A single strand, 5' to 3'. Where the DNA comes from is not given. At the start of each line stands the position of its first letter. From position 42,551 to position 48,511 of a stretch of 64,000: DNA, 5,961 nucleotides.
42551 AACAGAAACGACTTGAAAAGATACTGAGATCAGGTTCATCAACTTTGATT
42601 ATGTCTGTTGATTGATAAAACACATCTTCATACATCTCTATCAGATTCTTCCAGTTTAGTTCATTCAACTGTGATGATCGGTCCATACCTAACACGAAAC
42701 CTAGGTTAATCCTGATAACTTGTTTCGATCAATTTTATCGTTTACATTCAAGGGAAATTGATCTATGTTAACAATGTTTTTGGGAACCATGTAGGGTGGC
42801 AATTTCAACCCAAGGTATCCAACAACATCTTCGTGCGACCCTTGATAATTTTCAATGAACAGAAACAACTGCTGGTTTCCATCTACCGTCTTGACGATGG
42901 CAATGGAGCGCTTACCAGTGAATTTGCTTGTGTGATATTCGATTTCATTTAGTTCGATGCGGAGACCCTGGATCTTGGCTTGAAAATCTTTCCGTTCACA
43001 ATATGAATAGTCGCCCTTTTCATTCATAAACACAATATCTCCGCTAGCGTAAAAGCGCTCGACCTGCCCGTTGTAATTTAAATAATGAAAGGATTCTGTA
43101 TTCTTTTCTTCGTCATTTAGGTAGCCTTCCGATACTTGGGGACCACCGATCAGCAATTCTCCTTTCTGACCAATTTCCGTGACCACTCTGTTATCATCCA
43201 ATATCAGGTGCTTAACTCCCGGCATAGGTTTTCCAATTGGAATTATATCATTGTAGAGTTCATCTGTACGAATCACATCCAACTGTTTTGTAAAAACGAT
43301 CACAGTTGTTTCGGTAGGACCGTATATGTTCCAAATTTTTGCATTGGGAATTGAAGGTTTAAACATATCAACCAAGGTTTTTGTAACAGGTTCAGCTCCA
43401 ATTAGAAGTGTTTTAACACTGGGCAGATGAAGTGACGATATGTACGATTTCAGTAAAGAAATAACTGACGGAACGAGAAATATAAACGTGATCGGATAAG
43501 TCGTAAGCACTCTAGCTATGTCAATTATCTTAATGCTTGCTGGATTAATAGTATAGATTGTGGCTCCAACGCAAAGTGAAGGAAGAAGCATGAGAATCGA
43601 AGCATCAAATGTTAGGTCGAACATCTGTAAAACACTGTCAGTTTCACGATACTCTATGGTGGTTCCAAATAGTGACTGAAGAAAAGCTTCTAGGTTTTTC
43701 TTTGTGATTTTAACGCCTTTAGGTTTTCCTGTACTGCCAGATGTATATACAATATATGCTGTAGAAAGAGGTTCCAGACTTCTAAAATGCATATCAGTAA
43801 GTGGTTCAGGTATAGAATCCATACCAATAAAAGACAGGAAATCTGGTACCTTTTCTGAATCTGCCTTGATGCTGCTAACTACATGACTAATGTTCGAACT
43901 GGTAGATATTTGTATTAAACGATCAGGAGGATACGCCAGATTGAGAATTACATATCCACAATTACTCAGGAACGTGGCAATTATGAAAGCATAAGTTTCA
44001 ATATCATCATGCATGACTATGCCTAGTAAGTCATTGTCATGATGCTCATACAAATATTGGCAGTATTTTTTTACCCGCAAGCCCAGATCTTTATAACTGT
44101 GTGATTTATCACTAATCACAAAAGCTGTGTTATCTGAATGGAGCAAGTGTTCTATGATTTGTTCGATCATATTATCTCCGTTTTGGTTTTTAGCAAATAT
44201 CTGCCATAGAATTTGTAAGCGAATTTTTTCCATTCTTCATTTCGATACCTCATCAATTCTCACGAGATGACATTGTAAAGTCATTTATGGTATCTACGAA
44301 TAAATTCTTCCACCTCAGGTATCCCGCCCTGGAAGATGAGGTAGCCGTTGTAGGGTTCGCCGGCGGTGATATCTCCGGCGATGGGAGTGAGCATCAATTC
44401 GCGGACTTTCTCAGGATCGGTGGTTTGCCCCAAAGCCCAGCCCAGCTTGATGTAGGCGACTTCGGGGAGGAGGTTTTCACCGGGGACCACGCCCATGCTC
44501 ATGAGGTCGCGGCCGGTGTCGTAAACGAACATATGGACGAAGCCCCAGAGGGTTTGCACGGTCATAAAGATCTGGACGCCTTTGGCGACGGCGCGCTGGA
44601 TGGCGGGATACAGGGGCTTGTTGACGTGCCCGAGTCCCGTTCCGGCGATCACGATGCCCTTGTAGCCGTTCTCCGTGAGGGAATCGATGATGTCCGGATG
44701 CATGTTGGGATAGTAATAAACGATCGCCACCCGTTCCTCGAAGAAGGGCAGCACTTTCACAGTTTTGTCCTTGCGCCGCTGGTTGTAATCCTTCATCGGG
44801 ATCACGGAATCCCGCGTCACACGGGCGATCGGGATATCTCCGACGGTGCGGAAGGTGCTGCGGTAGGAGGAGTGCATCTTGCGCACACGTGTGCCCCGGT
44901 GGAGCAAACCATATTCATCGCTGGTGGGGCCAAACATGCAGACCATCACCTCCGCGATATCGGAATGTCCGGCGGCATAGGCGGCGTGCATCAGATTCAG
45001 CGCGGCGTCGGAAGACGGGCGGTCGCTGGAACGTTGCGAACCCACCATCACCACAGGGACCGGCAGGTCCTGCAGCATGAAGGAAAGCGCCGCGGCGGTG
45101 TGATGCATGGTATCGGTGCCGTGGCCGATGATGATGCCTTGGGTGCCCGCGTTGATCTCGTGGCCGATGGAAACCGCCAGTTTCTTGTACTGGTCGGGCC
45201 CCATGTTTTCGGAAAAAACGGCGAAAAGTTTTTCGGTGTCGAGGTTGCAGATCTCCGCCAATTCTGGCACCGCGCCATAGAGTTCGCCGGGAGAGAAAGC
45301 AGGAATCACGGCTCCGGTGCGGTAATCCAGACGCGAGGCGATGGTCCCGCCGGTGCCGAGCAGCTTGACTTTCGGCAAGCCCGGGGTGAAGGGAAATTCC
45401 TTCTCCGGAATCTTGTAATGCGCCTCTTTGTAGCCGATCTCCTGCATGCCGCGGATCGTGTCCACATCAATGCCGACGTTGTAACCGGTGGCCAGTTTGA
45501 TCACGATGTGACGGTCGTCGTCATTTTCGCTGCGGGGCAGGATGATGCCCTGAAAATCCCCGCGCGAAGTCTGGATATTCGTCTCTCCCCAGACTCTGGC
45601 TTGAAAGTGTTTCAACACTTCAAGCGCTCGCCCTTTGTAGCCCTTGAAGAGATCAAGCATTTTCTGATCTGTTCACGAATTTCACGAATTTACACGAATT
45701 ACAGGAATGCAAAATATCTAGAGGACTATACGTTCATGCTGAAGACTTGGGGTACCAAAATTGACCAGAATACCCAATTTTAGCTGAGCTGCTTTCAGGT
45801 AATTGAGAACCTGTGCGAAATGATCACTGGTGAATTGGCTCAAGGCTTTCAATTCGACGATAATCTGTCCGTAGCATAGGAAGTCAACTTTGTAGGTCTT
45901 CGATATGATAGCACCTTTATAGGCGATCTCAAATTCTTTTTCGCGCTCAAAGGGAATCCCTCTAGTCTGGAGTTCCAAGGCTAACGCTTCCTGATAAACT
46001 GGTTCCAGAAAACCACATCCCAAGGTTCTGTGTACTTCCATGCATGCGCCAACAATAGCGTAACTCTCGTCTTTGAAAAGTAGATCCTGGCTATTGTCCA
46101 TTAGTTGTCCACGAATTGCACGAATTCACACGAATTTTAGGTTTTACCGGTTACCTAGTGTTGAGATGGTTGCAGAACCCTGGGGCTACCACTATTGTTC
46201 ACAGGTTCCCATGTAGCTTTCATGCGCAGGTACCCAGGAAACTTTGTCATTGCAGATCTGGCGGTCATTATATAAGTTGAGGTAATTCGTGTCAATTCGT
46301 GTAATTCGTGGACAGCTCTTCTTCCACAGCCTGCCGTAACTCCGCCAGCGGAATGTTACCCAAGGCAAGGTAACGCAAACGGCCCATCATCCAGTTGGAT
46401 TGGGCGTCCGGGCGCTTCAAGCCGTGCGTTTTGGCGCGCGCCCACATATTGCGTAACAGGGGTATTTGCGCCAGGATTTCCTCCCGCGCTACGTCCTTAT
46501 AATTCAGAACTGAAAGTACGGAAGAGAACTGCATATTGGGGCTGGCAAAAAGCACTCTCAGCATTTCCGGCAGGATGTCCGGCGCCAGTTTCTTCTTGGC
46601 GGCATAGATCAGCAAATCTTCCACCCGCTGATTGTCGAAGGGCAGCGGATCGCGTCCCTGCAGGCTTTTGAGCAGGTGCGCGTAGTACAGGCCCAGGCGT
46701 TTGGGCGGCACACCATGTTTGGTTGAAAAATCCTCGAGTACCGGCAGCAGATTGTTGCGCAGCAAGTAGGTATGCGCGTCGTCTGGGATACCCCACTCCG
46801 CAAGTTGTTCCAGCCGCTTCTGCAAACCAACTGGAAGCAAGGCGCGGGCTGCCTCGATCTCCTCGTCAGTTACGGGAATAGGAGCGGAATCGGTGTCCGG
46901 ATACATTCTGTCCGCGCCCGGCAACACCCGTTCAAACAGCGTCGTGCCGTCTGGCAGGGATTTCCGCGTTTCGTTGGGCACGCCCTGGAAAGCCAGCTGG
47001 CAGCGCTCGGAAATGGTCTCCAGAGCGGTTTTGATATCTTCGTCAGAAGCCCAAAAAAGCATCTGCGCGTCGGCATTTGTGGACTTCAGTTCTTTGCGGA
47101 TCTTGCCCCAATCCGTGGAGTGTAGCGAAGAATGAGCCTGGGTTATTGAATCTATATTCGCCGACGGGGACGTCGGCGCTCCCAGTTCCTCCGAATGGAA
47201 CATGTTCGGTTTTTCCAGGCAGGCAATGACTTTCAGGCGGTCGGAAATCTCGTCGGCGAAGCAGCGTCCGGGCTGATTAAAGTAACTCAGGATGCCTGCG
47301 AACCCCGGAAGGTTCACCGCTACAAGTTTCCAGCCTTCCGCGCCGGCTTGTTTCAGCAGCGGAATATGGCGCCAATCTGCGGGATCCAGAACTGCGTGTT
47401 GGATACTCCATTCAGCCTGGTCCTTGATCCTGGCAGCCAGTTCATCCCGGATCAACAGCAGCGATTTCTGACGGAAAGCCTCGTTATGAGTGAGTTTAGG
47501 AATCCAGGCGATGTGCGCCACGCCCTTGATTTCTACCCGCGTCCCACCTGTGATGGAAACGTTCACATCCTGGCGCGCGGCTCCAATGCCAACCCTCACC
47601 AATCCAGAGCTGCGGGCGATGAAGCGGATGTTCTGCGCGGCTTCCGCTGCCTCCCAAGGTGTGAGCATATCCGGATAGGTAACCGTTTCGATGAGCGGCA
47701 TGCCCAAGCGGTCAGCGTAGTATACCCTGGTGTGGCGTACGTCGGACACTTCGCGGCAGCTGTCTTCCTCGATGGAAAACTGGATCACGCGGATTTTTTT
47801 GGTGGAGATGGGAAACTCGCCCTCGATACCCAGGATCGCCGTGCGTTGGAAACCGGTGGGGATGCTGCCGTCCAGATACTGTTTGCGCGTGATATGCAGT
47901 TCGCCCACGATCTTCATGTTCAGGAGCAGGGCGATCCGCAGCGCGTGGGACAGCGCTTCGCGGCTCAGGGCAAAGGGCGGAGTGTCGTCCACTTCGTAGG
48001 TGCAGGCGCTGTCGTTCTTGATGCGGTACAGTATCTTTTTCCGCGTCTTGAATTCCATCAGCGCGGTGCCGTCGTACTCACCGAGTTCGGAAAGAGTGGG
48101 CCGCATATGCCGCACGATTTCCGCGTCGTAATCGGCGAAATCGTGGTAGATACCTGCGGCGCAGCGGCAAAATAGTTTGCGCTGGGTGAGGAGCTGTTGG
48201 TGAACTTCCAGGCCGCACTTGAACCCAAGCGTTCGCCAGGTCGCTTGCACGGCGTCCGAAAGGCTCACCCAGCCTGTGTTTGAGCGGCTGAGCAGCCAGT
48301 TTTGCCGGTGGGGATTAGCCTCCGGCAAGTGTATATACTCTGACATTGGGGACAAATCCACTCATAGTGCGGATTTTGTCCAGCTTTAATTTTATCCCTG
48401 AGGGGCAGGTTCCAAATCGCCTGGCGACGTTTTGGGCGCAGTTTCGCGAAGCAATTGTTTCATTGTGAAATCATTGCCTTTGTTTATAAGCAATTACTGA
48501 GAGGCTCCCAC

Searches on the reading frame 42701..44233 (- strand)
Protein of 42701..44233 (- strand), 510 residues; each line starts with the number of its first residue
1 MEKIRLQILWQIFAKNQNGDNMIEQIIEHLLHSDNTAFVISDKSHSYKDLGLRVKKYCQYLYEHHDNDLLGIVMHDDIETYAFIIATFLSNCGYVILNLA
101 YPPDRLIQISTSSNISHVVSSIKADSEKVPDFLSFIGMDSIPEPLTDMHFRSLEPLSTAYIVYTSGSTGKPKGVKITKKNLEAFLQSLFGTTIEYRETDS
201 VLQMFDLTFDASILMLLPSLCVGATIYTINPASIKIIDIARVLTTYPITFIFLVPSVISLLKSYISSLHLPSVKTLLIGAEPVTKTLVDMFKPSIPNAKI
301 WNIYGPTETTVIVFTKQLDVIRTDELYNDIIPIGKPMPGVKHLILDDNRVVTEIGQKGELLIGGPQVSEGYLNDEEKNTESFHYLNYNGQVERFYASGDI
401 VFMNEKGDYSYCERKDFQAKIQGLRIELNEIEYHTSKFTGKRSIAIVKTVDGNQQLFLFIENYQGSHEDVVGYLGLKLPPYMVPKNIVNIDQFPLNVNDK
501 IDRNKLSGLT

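Call 8: search_protein_families(library=pfam, proteins=[window:42701-44233:-], max_evalue=0.001)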
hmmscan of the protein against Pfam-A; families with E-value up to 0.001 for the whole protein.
window:42701-44233:- (510 aa): 1 family
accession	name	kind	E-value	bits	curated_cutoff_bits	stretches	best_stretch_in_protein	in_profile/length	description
PF00501.34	AMP-binding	-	9.9e-57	192.9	29.9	1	32-372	8-384/384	AMP-binding enzyme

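Call 39: search_protein_families(library=ncbifam, proteins=[window:42701-44233:-], max_evalue=0.00001)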
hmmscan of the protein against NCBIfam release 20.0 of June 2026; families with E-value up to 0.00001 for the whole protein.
window:42701-44233:- (510 aa): 87 families (the best 25 are shown)
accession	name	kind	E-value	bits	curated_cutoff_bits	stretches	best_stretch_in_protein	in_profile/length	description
TIGR01733.1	AA-adenyl-dom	subfamily_domain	8.7e-87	291.6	317.4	1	46-443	1-406/409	amino acid adenylation domain-containing protein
NF003417.0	PRK04813.1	subfamily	1.6e-71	241.4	476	1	21-506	4-499/505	D-alanine--poly(phosphoribitol) ligase subunit DltA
TIGR01734.1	D-ala-DACP-lig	equivalog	2.6e-66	224.2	559.85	1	22-507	2-499/504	D-alanine--poly(phosphoribitol) ligase subunit DltA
NF047350.1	aureusi_NRPS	equivalog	1.2e-64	218.1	2500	1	19-507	1436-1909/2373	aureusimine non-ribosomal peptide synthetase AusA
NF038078.1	NRPS_MxcG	equivalog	2.8e-55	187.2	2300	1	22-507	458-957/1442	myxochelin non-ribosomal peptide synthetase MxcG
NF004282.0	PRK05691.1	subfamily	1.8e-53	180.3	4090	1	10-506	1121-1622/4334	non-ribosomal peptide synthase/polyketide synthase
NF041803.1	NRPS_SolG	exception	2.1e-51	174.6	2200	1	22-506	566-1070/1163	solanimycin non-ribosomal peptide synthetase SolG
TIGR03098.1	ligase_PEP_1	hypoth_equivalog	3.2e-41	141.4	592.35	1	155-506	162-514/517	acyl-CoA ligase (AMP-forming), exosortase A system-associated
NF004837.0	PRK06187.1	subfamily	9e-39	133.1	476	1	149-506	163-518/531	long-chain-fatty-acid--CoA ligase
NF006386.0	PRK08633.1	equivalog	8.1e-38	129.8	1221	1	118-504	743-1135/1147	acyl-[ACP]--phospholipid O-acyltransferase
NF002966.0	PRK03640.1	equivalog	1.2e-33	116.4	556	1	31-507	14-477/483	o-succinylbenzoate--CoA ligase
NF007605.2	PRK10252.1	equivalog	5.3e-33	113.6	2400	1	94-506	531-957/1292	enterobactin non-ribosomal peptide synthetase EntF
TIGR01923.1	menE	equivalog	4.4e-30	104.9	330.15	1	46-506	1-442/442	o-succinylbenzoate--CoA ligase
NF006182.0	PRK08316.1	subfamily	8.4e-29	100.4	663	1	156-503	171-510/523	fatty acyl-CoA synthetase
NF052269.1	Staph_lig_FadD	equivalog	3.6e-28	98.2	650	1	42-507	25-490/499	long-chain-fatty-acid--CoA ligase FadD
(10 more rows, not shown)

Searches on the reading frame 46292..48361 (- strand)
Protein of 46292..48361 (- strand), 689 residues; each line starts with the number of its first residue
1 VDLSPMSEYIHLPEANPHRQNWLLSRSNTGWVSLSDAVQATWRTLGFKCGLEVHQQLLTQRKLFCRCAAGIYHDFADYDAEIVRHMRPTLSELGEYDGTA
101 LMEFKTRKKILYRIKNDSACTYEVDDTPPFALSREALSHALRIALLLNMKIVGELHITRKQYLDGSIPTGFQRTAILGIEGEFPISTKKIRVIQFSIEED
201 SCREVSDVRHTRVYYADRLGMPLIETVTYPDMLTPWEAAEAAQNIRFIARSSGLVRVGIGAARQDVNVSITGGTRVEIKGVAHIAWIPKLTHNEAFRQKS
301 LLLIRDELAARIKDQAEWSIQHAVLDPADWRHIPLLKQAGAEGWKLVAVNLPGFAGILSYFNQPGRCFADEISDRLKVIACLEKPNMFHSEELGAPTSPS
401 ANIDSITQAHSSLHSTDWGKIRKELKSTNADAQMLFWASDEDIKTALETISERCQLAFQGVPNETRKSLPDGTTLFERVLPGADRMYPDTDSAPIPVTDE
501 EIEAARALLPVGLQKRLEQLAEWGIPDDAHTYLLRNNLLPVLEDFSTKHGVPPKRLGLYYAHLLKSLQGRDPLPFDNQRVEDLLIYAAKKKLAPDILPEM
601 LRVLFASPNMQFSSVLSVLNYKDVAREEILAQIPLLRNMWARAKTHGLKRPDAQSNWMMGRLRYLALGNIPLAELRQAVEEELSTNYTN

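Call 43: search_protein_families(library=ncbifam, proteins=[window:46292-48361:-], max_evalue=1e-10)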
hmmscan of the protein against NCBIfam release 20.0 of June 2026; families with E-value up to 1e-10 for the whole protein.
window:46292-48361:- (689 aa): 8 families
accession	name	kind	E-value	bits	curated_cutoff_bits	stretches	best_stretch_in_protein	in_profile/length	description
NF003107.0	PRK04028.1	equivalog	1.9e-136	456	456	1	40-681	4-626/630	Glu-tRNA(Gln) amidotransferase subunit GatE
TIGR00134.1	gatE_arch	equivalog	6.5e-118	394.6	319.55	1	41-682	3-621/622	Glu-tRNA(Gln) amidotransferase subunit GatE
NF004012.0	PRK05477.1-2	equivalog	1.1e-33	116.7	338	1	132-304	53-243/481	Asp-tRNA(Asn)/Glu-tRNA(Gln) amidotransferase subunit GatB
TIGR00133.1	gatB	equivalog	1.8e-32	112.5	314.8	1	129-303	51-243/481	Asp-tRNA(Asn)/Glu-tRNA(Gln) amidotransferase subunit GatB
NF004014.0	PRK05477.1-4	equivalog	3.6e-21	75.5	414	1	132-302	51-237/475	Asp-tRNA(Asn)/Glu-tRNA(Gln) amidotransferase subunit GatB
NF004011.1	PRK05477.1-1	equivalog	1.9e-18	66.5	680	1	132-308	51-242/475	Asp-tRNA(Asn)/Glu-tRNA(Gln) amidotransferase subunit GatB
NF004015.0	PRK05477.1-5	equivalog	5.2e-17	61.6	628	1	133-302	64-250/488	Asp-tRNA(Asn)/Glu-tRNA(Gln) amidotransferase subunit GatB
NF004013.0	PRK05477.1-3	equivalog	2.9e-12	45.9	653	0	132-302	65-263/501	Asp-tRNA(Asn)/Glu-tRNA(Gln) amidotransferase subunit GatB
